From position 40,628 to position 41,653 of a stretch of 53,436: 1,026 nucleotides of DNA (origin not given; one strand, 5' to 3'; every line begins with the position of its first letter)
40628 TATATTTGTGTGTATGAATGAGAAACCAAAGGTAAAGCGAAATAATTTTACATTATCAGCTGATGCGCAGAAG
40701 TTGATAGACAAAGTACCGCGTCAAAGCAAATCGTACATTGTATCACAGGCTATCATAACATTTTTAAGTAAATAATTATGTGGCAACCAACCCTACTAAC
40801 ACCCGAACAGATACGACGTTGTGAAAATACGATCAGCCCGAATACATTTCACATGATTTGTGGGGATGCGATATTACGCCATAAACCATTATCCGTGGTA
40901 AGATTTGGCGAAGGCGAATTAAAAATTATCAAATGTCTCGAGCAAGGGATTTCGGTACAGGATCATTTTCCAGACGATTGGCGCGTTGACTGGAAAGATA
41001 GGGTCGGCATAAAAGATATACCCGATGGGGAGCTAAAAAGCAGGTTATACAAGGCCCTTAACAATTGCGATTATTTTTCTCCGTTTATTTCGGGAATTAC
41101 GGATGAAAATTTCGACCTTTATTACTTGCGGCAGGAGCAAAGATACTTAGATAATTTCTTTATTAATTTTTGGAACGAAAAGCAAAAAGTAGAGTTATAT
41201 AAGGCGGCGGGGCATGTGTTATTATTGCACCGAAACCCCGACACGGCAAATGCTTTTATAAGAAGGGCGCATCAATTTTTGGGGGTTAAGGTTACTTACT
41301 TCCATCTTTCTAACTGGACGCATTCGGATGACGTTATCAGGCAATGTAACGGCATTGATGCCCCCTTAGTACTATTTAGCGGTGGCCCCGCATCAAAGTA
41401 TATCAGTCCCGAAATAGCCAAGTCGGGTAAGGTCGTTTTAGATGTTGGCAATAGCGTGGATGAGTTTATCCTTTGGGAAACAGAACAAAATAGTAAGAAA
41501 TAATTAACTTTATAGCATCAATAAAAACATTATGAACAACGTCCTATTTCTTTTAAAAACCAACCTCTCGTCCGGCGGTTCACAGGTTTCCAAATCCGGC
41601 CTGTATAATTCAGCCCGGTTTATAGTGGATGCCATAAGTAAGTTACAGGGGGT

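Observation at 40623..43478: Plus-strand island with an RHH regulator and two glycosyltransferases, inserted between baseplate hub and spike genes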

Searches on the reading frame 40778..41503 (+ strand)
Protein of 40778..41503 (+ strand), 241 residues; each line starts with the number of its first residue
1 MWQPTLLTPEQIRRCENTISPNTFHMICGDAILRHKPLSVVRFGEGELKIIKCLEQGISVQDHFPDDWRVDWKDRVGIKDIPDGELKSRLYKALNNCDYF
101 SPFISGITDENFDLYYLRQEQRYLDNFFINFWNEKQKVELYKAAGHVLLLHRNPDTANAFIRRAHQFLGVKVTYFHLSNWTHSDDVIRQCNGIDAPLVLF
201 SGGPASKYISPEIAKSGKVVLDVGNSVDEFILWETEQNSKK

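Call 3: search_protein_families(library=pfam, proteins=[window:40778-41503:+], max_evalue=1)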
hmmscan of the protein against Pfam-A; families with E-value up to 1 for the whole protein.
window:40778-41503:+ (241 aa): 2 families
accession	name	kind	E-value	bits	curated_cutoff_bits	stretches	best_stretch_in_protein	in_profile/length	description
PF22882.2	GT-D-like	-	2.1e-13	50.5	27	1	30-229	12-209/210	GT-D fold-like domain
PF08759.17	GT-D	-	2.8e-05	24.4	27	1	196-240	170-214/225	Glycosyltransferase GT-D fold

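Call 4: search_protein_families(library=phrogs, proteins=[window:40778-41503:+], max_evalue=0.1)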
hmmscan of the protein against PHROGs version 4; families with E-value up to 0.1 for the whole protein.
window:40778-41503:+ (241 aa): 1 family
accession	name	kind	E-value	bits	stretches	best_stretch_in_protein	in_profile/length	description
phrog_25502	-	unknown function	0.054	13.5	1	18-62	49-93/372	-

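Call 8: search_protein_families(library=ncbifam, proteins=[window:40778-41503:+], max_evalue=1)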
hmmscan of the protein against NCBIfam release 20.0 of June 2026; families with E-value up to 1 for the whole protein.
window:40778-41503:+ (241 aa): 2 families
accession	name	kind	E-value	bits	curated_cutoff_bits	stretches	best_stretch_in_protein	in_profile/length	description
NF040628.1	GT-D_rel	domain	1.8e-08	34.3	75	1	30-231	13-218/223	GT-D fold domain-containing glycosyltransferase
TIGR03728.1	glyco_access_1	hypoth_equivalog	8.1e-06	25.5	290.75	2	32-63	11-39/265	SP_1767 family glycosyltransferase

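Call 10: find_related_loci(query=window:40778-41503:+, collection=viral_contigs, flank=8000)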
Query window:40778-41503:+ (241 aa) in viral_contigs; peptide patterns used: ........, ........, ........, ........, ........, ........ (x = any residue, [..] = any of these).
1 stretches matched a pattern, but none encodes a relative of the query by tblastn (E <= 1e-3).

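Call 12: search_dna_similar(query=window:40778-41503:+, collection=phages, mode=protein, max_rows=25, max_evalue=0.01)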
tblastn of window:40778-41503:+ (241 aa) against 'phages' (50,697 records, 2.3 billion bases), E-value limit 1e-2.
Records with a match: 2; places in all: 2; records where one place covers at least 80% of the query: 2.
Best place of each record, by identity: <60% 2.
By first word of the organism name: Ralstonia 2.
By host as written in the record: - 2.
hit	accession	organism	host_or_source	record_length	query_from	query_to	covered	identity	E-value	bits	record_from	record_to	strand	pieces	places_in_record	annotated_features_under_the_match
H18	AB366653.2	Ralstonia phage phiRSL1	-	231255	7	232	94%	39.0%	5e-48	175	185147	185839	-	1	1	hypothetical protein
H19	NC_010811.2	Ralstonia phage phiRSL1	-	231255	7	232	94%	39.0%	5e-48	175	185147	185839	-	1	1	hypothetical protein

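Call 15: get_annotated_region(hit=H19, flank=6000)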
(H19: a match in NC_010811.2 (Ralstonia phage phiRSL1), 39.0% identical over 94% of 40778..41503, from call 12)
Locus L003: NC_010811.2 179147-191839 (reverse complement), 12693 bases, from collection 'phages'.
description: Ralstonia phage RSL1, complete genome.
organism: Ralstonia phage phiRSL1 (NCBI taxid 1980924)
taxonomy: Viruses; Duplodnaviria; Heunggongvirae; Uroviricota; Caudoviricetes; Mieseafarmvirus; Mieseafarmvirus RSL1
host: -; source: -; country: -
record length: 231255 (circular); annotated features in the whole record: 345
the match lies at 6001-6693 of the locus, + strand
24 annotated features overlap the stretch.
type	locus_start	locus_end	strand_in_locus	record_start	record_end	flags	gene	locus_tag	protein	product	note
CDS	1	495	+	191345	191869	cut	-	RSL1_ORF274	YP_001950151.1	hypothetical protein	ORF274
CDS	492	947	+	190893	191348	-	-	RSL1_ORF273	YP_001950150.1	hypothetical protein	ORF273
CDS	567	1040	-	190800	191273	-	-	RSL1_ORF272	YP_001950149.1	hypothetical protein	ORF272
CDS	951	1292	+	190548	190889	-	-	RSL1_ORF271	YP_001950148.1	hypothetical protein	ORF271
CDS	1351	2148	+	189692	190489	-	-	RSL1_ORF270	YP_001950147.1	hypothetical protein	ORF270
CDS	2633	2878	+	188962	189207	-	-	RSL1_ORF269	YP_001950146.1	hypothetical protein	ORF269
CDS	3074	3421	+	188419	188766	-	-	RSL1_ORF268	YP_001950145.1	hypothetical protein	ORF268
CDS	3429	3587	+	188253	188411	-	-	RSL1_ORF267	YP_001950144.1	hypothetical protein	ORF267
CDS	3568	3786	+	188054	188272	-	-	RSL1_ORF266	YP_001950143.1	hypothetical protein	ORF266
CDS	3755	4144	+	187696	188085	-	-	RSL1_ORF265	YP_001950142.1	hypothetical protein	ORF265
CDS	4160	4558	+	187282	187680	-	-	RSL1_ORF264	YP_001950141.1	hypothetical protein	ORF264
CDS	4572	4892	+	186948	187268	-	-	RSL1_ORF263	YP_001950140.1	hypothetical protein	ORF263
CDS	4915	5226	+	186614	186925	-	-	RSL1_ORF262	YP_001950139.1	hypothetical protein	ORF262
tRNA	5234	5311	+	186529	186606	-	-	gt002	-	tRNA-Pro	RSL1_RNA3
CDS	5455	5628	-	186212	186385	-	-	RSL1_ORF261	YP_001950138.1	hypothetical protein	ORF261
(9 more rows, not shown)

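Call 21: find_homologous_proteins(query=window:40778-41503:+, max_evalue=0.001)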
Query window:40778-41503:+ (241 aa): 26 proteins with E <= 0.001 among 149 candidates.
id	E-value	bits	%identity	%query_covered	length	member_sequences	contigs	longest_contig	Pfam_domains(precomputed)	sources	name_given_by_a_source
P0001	9.8e-166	568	100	100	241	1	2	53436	PF08759.18,PF22882.3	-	-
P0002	5.3e-103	362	67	100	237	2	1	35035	PF22882.3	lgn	-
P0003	3.0e-100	353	64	100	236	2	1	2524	PF22882.3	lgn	-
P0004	1.2e-98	348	66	100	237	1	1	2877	PF22882.3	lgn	-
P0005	1.4e-97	344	65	100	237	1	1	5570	PF22882.3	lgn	-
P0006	1.9e-97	344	66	100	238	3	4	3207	PF22882.3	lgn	-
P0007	1.1e-94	335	63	100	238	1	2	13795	PF22882.3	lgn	-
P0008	3.2e-94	333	65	97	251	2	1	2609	PF22882.3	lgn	-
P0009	3.5e-89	317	60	100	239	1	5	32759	PF22882.3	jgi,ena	-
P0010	9.8e-77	276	55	100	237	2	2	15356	PF22882.3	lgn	-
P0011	2.8e-62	229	48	94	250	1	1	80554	PF22882.3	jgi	jgi:hypothetical protein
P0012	1.9e-58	216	46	96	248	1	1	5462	PF22882.3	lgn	-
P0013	3.6e-58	215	46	95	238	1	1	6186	PF22882.3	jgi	jgi:hypothetical protein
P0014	7.5e-57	211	43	96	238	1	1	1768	PF22882.3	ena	-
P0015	8.7e-56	207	46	94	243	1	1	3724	PF22882.3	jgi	jgi:hypothetical protein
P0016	8.0e-55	204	44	95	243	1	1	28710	PF22882.3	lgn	-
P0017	1.2e-54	204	46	97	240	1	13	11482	PF22882.3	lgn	-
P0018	3.5e-54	202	44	95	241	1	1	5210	PF22882.3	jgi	jgi:hypothetical protein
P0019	8.0e-53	198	43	96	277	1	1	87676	PF22882.3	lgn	-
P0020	1.0e-52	197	44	95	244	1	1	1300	PF22882.3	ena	-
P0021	1.1e-52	197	45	95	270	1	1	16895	PF22882.3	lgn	-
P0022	1.6e-50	190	43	93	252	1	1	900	PF22882.3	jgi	jgi:glycosyltransferase GT-like protein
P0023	5.8e-45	172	41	93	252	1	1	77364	PF22882.3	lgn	-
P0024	1.5e-44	171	40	94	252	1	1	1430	PF22882.3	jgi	jgi:hypothetical protein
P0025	8.9e-40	155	38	93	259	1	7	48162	PF22882.3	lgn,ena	-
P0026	7.4e-30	122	33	92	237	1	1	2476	PF22882.3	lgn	-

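Call 22: find_encoding_contigs(protein=P0002, flank=10000, max_places=2)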
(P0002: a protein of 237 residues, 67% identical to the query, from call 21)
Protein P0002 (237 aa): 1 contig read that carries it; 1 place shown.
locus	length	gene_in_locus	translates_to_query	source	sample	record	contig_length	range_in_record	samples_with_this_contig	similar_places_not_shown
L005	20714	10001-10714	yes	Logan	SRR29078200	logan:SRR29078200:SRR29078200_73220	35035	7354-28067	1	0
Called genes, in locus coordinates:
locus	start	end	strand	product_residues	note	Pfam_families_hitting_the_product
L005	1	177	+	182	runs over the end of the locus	PF18922:DUF5672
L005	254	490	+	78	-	-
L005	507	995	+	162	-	PF00132:Hexapep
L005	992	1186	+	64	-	-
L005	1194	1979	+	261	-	-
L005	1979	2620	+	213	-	-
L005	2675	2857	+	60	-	-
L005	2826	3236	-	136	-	-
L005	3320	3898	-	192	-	-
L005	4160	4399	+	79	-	-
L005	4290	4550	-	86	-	-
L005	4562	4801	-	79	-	-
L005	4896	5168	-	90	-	-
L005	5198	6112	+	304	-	PF12762:DDE_Tnp_IS1595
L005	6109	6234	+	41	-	-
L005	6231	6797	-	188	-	-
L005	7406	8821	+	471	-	PF05731:TROVE, PF25045:vWA_Ro60 (faint)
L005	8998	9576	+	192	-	-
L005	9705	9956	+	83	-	-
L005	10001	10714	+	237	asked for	PF22882:GT-D-like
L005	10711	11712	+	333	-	PF20706:GT4-conflict (weak), PF13692:Glyco_trans_1_4 (weak)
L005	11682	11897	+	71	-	-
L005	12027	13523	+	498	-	PF04466:Terminase_3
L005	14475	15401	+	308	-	PF12760:Zn_ribbon_IS1595, PF12762:DDE_Tnp_IS1595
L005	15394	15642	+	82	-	-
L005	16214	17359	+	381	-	-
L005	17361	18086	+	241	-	-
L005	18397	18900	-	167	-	-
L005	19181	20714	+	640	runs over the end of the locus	PF20155:TMP_3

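Call 23: find_encoding_contigs(protein=P0009, flank=10000, max_places=2)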
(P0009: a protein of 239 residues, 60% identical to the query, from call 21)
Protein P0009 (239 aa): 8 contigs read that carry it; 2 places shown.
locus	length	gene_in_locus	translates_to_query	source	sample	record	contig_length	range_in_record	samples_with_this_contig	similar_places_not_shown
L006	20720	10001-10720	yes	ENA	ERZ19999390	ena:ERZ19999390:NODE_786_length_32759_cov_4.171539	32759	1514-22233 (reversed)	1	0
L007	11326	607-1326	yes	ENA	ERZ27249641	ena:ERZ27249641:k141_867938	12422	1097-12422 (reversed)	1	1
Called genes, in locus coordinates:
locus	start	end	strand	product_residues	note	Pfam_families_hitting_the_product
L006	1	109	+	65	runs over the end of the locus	-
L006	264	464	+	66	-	PF06114:Peptidase_M78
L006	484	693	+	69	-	-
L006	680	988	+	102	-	-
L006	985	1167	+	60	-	-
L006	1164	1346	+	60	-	-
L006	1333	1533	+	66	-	-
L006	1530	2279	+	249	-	-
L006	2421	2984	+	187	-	PF07463:NUMOD4, PF07453:NUMOD1 (faint), PF13392:HNH_3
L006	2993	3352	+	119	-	-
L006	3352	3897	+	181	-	PF18922:DUF5672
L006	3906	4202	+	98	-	PF00166:Cpn10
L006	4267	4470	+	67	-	-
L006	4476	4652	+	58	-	-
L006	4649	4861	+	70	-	-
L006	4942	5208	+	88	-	-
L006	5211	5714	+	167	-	PF00132:Hexapep (weak)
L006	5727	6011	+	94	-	-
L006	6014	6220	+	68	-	-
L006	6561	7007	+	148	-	-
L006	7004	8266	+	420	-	PF08740:BCS1_N, PF00004:AAA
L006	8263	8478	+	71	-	-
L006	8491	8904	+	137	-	-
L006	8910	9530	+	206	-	PF00535:Glycos_transf_2 (weak)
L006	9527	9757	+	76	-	-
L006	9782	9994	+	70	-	-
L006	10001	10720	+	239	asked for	PF22882:GT-D-like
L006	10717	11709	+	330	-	PF20706:GT4-conflict (weak)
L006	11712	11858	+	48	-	-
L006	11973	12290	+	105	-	-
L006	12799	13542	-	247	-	-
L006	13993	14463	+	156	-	-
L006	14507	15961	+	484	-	PF05731:TROVE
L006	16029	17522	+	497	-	PF04466:Terminase_3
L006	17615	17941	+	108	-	-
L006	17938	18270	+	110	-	-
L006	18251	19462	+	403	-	PF00176:SNF2-rel_dom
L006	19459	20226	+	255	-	-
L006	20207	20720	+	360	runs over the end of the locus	PF01507:PAPS_reduct, PF11922:DUF3440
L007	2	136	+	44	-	?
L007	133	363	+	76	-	-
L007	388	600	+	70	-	-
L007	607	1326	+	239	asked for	PF22882:GT-D-like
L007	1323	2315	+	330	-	PF20706:GT4-conflict (weak)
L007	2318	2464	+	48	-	-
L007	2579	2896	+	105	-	-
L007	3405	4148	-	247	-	-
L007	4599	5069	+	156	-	-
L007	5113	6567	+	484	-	PF05731:TROVE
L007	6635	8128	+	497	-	PF04466:Terminase_3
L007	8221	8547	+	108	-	-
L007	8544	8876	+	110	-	-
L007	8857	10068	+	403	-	PF00176:SNF2-rel_dom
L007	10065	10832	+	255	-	-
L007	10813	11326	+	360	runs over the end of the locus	PF01507:PAPS_reduct, PF11922:DUF3440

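Call 24: find_encoding_contigs(protein=P0011, flank=10000, max_places=2)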
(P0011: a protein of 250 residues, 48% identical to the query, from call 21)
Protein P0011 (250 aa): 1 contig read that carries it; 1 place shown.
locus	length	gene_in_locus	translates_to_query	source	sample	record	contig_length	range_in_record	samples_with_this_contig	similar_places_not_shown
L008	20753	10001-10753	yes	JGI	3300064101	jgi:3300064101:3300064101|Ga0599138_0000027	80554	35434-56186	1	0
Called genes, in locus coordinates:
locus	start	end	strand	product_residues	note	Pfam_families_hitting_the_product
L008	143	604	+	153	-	-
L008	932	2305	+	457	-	PF10544:T5orf172, PF13455:MUG113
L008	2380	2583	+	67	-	-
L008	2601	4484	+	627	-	PF01807:Zn_ribbon_DnaG, PF03796:DnaB_C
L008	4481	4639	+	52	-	-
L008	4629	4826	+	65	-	-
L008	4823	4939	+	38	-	-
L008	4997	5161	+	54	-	-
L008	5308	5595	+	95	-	-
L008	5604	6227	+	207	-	-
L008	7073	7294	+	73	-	-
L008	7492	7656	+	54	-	-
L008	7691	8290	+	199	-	-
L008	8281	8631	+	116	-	-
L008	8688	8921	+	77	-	-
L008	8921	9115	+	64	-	-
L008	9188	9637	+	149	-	-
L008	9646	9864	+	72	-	-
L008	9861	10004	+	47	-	-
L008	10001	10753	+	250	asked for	PF22882:GT-D-like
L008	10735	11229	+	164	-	-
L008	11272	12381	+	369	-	-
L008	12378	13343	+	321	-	PF00154:RecA_N, PF08423:Rad51 (weak), PF06745:ATPase, PF21096:RecA_C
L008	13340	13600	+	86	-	-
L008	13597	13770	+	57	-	-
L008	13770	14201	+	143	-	-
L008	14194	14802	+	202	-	PF18909:dGTP_diPhyd_N (weak)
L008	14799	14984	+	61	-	-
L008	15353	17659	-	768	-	-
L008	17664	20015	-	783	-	-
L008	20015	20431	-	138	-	-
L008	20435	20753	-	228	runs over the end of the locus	-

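Call 26: find_encoding_contigs(protein=P0019, flank=10000, max_places=1)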
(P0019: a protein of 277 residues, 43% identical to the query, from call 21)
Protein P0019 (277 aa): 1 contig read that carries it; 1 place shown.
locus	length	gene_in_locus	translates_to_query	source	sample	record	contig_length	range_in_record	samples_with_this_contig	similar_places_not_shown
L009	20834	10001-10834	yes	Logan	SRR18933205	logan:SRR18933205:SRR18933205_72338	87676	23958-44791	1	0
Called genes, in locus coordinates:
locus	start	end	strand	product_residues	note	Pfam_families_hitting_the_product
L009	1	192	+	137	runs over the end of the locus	PF23969:DUF7296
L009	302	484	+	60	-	-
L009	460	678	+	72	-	-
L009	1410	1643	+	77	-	-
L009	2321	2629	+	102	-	PF00166:Cpn10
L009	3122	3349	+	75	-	-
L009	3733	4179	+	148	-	-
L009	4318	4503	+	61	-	-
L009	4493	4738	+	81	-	-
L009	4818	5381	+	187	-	-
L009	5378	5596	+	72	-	-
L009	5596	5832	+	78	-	-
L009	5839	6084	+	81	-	-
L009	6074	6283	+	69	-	-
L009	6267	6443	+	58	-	-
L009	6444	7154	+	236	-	PF24963:DUF7768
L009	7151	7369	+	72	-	-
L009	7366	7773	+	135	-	-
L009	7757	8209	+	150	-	-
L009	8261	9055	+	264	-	PF25283:DUF7873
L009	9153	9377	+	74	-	-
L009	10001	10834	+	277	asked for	PF22882:GT-D-like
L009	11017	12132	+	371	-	-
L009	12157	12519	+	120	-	-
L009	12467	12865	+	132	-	-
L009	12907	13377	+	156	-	-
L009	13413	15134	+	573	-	PF05970:PIF1, PF13604:AAA_30, PF13245:AAA_19, PF01443:Viral_helicase1 (faint), PF13538:UvrD_C_2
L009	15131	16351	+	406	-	PF01555:N6_N4_Mtase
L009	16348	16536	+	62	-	-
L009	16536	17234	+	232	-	-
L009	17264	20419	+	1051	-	PF01612:DNA_pol_A_exo1 (weak), PF00476:DNA_pol_A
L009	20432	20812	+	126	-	-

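Call 27: find_encoding_contigs(protein=P0023, flank=10000, max_places=1)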
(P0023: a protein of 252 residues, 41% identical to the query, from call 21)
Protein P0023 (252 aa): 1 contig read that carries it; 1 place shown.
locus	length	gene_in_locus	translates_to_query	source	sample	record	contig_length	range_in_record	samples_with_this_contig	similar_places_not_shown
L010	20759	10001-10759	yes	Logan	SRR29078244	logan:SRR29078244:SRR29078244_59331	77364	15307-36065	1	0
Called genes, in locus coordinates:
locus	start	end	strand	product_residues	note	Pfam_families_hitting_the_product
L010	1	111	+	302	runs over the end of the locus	PF24785:RXYLT1_C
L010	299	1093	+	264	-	-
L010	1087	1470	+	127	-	PF02945:Endonuclease_7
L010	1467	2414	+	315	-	PF01073:3Beta_HSD, PF01370:Epimerase, PF02719:Polysacc_synt_2, PF04321:RmlD_sub_bind, PF07993:NAD_binding_4, PF13460:NAD_binding_10 (weak), PF16363:GDP_Man_Dehyd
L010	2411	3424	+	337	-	PF01073:3Beta_HSD, PF01370:Epimerase, PF02719:Polysacc_synt_2, PF04321:RmlD_sub_bind, PF07993:NAD_binding_4, PF16363:GDP_Man_Dehyd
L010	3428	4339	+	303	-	PF13524:Glyco_trans_1_2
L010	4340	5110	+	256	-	PF00535:Glycos_transf_2, PF13641:Glyco_tranf_2_3 (faint)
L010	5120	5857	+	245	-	-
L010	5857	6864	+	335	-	-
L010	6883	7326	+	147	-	PF23140:Gp80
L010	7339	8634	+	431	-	-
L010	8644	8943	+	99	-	-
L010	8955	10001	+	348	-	-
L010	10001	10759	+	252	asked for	PF22882:GT-D-like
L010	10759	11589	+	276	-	PF00535:Glycos_transf_2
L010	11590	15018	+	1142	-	-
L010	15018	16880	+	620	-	-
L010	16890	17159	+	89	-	-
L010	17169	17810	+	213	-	-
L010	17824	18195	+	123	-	-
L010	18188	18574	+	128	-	-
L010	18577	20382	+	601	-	-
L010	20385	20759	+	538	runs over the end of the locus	-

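Call 46: search_solved_structures(query=A2, max_evalue=1, show_alignments=2)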
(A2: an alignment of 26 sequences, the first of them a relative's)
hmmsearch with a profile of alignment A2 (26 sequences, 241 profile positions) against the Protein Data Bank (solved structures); distinct sequences matched with E-value up to 1: 4.
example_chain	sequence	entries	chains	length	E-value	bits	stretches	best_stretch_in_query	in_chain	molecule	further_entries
5v4a_A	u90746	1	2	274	0.0042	19.6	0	35-52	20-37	GLYCOSYLTRANSFERASE (DUF1792)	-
4pfx_A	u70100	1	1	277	0.017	17.6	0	34-54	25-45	Putative glycosyltransferase (GalT1)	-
4phr_A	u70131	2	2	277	0.017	17.6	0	34-54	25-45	Putative glycosyltransferase (GalT1)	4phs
2lnd_A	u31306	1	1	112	0.21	14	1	147-228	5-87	DE NOVO DESIGNED PROTEIN, PFK fold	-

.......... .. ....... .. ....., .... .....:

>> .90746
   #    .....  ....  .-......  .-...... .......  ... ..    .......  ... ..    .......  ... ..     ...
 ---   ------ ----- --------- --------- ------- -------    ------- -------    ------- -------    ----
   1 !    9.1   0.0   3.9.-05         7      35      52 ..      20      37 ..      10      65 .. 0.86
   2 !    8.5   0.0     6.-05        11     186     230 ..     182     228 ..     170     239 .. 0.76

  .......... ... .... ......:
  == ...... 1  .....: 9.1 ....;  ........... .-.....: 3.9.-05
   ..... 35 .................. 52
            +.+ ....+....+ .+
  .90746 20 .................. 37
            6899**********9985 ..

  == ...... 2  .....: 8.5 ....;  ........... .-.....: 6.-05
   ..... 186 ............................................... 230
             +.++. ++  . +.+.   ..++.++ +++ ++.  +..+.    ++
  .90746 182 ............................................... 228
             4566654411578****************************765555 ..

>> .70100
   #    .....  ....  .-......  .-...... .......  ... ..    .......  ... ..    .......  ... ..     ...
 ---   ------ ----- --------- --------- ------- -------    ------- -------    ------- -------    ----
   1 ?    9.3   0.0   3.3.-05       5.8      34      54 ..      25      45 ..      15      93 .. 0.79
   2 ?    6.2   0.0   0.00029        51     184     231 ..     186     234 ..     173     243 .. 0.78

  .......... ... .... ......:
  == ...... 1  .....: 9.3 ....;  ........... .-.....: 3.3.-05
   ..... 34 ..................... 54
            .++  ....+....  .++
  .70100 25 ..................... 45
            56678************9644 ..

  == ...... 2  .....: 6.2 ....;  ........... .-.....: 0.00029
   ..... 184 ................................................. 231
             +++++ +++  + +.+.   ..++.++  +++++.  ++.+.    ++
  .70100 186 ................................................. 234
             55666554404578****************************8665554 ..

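Call 50: search_protein_families(library=pfam, proteins=[L005:9705-9956:+, L006:9782-9994:+, L008:11272-12381:+, L008:10735-11229:+], max_evalue=10)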
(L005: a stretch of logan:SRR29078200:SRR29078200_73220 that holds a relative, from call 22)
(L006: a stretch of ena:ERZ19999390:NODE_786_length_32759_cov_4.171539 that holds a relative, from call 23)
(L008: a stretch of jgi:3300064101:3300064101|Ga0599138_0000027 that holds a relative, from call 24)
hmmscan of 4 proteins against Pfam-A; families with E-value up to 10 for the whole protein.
L005:9705-9956:+ (83 aa): 0 families

L006:9782-9994:+ (70 aa): 1 family
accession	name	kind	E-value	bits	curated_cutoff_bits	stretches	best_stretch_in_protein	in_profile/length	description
PF00355.32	Rieske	-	0.034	14.5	20.3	1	15-50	34-66/88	Rieske [2Fe-2S] domain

L008:11272-12381:+ (369 aa): 1 family
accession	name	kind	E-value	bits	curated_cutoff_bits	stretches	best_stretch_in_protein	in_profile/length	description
PF25208.1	DUF7838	-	0.061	13.7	28.5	1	1-20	1-21/55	Domain of unknown function (DUF7838)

L008:10735-11229:+ (164 aa): 1 family
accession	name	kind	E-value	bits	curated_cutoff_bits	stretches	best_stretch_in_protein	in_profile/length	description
PF02945.21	Endonuclease_7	-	0.0012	19.2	23.6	1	48-95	36-78/82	Recombination endonuclease VII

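Call 53: predict_structure(alignment_id=A2)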
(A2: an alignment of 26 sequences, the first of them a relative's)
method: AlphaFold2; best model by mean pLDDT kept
length: 241 residues; sequences in the alignment: 26
mean_pLDDT: 91.3   pTM: 0.89
mean pLDDT of the five models: 91.3, 89.3, 88.8, 86.2, 85.6
residues with pLDDT >= 90: 178; 70-90: 54; 50-70: 9; < 50: 0
segments of 3 or more residues with pLDDT < 50: none
pLDDT, mean of each block of 10 residues (from residue 1): 86 94 97 98 92 92 68 81 96 96 92 87 87 93 98 93 94 93 95 97 94 98 88 83 81
secondary structure, 60 per line:
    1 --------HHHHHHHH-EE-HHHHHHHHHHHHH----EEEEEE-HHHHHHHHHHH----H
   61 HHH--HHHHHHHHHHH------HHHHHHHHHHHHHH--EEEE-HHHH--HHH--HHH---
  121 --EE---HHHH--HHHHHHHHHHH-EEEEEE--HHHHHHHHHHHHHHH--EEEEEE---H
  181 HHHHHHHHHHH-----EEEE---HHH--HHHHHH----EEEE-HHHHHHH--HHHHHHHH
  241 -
elements in order: H9-16 H21-33 E38-43 H45-55 H60-63 H66-76 H83-96 E99-102 H104-107 H128-131 H134-144 E146-151 H154-168 E171-176 H180-191 E197-200 H209-214 E219-222 H224-230 H233-240
